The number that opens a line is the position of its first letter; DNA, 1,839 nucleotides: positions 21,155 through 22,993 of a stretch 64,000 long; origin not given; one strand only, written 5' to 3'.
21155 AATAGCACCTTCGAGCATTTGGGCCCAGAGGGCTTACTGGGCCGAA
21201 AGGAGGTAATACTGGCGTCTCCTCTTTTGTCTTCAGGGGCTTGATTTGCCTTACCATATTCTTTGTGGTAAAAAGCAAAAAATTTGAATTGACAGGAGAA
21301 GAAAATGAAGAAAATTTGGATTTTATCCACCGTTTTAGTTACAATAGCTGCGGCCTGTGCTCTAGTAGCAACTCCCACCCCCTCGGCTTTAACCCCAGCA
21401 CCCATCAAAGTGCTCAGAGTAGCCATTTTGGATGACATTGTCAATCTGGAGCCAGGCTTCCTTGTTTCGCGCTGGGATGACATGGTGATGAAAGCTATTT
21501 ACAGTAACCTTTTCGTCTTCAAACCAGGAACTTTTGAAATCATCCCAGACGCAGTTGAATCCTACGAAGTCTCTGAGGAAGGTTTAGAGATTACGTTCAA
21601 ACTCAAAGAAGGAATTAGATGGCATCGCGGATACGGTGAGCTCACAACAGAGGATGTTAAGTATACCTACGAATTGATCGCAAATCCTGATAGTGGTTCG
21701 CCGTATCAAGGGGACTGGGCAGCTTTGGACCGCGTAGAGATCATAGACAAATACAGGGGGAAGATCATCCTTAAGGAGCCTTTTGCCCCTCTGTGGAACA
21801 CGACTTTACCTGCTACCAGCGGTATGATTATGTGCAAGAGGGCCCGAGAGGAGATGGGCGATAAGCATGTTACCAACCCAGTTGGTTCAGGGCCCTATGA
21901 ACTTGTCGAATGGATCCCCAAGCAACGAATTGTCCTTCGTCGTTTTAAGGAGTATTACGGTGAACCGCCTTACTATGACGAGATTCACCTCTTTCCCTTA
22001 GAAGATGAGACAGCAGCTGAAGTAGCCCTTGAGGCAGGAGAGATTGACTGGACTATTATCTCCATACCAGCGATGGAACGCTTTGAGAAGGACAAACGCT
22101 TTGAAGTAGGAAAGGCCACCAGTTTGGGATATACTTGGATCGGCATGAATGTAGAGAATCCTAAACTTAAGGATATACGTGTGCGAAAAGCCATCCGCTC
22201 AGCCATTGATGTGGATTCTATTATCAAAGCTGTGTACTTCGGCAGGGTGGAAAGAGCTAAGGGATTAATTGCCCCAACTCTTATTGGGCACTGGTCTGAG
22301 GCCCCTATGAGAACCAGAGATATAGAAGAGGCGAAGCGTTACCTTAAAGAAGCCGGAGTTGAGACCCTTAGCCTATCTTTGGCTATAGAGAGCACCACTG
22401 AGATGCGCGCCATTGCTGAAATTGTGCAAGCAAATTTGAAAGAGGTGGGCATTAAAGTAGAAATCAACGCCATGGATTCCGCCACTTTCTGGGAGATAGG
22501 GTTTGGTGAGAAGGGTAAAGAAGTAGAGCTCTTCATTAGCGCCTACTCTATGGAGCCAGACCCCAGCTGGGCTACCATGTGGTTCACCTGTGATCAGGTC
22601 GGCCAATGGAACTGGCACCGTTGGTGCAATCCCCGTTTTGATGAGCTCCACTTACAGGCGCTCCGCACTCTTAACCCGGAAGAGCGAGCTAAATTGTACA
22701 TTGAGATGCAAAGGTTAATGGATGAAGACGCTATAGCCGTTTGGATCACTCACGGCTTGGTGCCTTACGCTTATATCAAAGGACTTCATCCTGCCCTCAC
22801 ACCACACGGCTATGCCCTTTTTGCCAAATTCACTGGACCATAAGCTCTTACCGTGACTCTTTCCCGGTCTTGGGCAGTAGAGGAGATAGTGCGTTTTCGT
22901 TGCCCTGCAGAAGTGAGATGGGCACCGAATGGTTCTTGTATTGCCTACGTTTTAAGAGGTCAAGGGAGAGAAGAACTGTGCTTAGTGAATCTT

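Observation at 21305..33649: Peptide-type ABC importer and S9 peptidase in one operon with a non-Pyl MttB / corrinoid / methyl-THF methyltransferase module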

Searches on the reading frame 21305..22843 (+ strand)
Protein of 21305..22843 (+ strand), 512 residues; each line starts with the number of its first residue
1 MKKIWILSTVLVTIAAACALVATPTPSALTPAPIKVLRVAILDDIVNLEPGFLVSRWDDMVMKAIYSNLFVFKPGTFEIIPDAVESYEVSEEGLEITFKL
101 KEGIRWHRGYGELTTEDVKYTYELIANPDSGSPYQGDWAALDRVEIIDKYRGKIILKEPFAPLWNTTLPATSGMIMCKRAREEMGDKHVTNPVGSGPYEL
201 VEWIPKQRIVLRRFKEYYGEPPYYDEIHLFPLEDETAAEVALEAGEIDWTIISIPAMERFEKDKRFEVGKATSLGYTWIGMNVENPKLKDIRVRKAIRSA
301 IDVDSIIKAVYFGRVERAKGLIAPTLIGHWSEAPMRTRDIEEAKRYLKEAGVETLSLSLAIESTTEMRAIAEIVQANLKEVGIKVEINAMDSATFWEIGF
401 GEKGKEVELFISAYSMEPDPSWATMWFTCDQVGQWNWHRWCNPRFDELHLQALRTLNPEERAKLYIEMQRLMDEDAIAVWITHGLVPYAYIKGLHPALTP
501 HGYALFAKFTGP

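Call 3: search_protein_families(library=pfam, proteins=[window:21305-22843:+])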
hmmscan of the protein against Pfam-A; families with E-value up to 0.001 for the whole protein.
window:21305-22843:+ (512 aa): 1 family
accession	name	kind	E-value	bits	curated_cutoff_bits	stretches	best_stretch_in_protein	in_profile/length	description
PF00496.27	SBP_bac_5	-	1.6e-80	271.4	32.4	1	78-428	1-360/368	Bacterial extracellular solute-binding proteins, family 5 Middle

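Call 4: search_protein_families(library=ncbifam, proteins=[window:21305-22843:+])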
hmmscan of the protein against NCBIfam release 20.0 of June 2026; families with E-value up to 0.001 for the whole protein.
window:21305-22843:+ (512 aa): 11 families
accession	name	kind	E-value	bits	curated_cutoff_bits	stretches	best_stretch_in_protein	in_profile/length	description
NF045467.1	Opp4A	equivalog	9.3e-47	159.5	650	1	48-482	49-526/556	oligopeptide ABC transporter substrate-binding protein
NF011942.0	PRK15413.1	equivalog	9.3e-45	153.3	594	1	9-476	8-475/512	glutathione ABC transporter substrate-binding protein GsiB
NF043070.1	DppA_dipep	equivalog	2.4e-43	148.5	1005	1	59-486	54-508/535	dipeptide ABC transporter periplasmic-binding protein DppA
TIGR02294.1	nickel_nikA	equivalog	1.4e-39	136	393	1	58-484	27-473/501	nickel ABC transporter substrate-binding protein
NF011689.0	PRK15109.1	equivalog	4.1e-34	118.2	560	1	59-507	59-534/547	ABC transporter substrate-binding protein SapA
NF045468.1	Opp5A_nikA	equivalog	9.1e-34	116.8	600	1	78-484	56-459/488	nickel ABC transporter substrate-binding protein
NF047575.1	opine_bind_CntA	exception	2.3e-24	85.8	800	1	11-486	15-507/535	staphylopine-dependent metal ABC transporter substrate-binding lipoprotein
NF011684.0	PRK15104.1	equivalog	5.8e-24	84.7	947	1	2-481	6-508/543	oligopeptide ABC transporter substrate-binding protein OppA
TIGR04028.1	SBP_KPN_01854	hypoth_equivalog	1.1e-22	80.4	468.5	1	61-394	26-386/509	TIGR04028 family ABC transporter substrate-binding protein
NF007287.0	PRK09755.1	equivalog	8.9e-17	61.1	1098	2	188-481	202-500/535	ABC transporter substrate-binding protein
NF010149.0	PRK13626.1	equivalog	2e-11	43.3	476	1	35-396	120-445/552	HTH-type transcriptional regulator SgrR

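Call 25: search_solved_structures(query=window:21305-22843:+, max_evalue=1e-20)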
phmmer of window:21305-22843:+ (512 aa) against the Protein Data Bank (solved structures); distinct sequences matched with E-value up to 1e-20: 27.
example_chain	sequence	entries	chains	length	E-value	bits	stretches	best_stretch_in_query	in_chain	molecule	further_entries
8z1z_F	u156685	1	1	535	5.6e-45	157.1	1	63-486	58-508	Dipeptide-binding protein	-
1dpp_A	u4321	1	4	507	7.8e-45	156.6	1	63-486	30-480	DIPEPTIDE BINDING PROTEIN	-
8z1y_F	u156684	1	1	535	9e-45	156.4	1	63-486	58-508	Dipeptide-binding protein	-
1dpe_A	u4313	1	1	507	1.7e-44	155.5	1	60-486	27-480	DIPEPTIDE-BINDING PROTEIN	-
5u4o_A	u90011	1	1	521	9.9e-44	153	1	36-482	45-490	ABC transporter substrate-binding protein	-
8upi_A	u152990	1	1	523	6.8e-42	146.9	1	38-465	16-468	Peptide ABC transporter substrate-binding protein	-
5f1q_A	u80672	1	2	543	4e-40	141.1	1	62-486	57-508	Periplasmic dipeptide transport protein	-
5isu_A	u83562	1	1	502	5.3e-39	137.4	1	43-486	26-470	Lmo0135 protein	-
6tfq_A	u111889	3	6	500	6.9e-39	137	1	42-489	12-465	ABC transporter substrate-binding protein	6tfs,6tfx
1uqw_A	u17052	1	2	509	8.3e-39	136.8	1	38-476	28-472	PUTATIVE BINDING PROTEIN YLIB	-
6ofq_A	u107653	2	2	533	7.4e-37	130.3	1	48-488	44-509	Heme-binding protein A / AI-2 binding protein A | Heme-binding protein A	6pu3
3m8u_A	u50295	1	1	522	2.2e-33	118.8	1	63-485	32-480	Heme-binding protein A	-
8efz_A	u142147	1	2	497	4.5e-33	117.8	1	63-476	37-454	Extracellular solute-binding protein family 5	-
6i3g_A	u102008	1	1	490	7.9e-31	110.4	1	56-481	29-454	ABC transporter, substrate-binding protein, family 5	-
4oet_A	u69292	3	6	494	3.1e-30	108.5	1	34-482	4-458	Putative peptide ABC-transport system periplasmic peptide-binding protein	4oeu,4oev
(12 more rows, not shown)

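Call 36: search_solved_structures(query=window:21305-22843:+, max_evalue=1e-40, show_alignments=2)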
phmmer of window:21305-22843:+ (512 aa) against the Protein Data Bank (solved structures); distinct sequences matched with E-value up to 1e-40: 6.
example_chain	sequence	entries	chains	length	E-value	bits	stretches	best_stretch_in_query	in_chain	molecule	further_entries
8z1z_F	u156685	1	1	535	5.6e-45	157.1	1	63-486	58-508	Dipeptide-binding protein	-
1dpp_A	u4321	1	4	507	7.8e-45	156.6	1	63-486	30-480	DIPEPTIDE BINDING PROTEIN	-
8z1y_F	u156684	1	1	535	9e-45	156.4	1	63-486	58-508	Dipeptide-binding protein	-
1dpe_A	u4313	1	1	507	1.7e-44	155.5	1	60-486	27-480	DIPEPTIDE-BINDING PROTEIN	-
5u4o_A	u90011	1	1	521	9.9e-44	153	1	36-482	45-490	ABC transporter substrate-binding protein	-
8upi_A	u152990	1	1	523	6.8e-42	146.9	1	38-465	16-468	Peptide ABC transporter substrate-binding protein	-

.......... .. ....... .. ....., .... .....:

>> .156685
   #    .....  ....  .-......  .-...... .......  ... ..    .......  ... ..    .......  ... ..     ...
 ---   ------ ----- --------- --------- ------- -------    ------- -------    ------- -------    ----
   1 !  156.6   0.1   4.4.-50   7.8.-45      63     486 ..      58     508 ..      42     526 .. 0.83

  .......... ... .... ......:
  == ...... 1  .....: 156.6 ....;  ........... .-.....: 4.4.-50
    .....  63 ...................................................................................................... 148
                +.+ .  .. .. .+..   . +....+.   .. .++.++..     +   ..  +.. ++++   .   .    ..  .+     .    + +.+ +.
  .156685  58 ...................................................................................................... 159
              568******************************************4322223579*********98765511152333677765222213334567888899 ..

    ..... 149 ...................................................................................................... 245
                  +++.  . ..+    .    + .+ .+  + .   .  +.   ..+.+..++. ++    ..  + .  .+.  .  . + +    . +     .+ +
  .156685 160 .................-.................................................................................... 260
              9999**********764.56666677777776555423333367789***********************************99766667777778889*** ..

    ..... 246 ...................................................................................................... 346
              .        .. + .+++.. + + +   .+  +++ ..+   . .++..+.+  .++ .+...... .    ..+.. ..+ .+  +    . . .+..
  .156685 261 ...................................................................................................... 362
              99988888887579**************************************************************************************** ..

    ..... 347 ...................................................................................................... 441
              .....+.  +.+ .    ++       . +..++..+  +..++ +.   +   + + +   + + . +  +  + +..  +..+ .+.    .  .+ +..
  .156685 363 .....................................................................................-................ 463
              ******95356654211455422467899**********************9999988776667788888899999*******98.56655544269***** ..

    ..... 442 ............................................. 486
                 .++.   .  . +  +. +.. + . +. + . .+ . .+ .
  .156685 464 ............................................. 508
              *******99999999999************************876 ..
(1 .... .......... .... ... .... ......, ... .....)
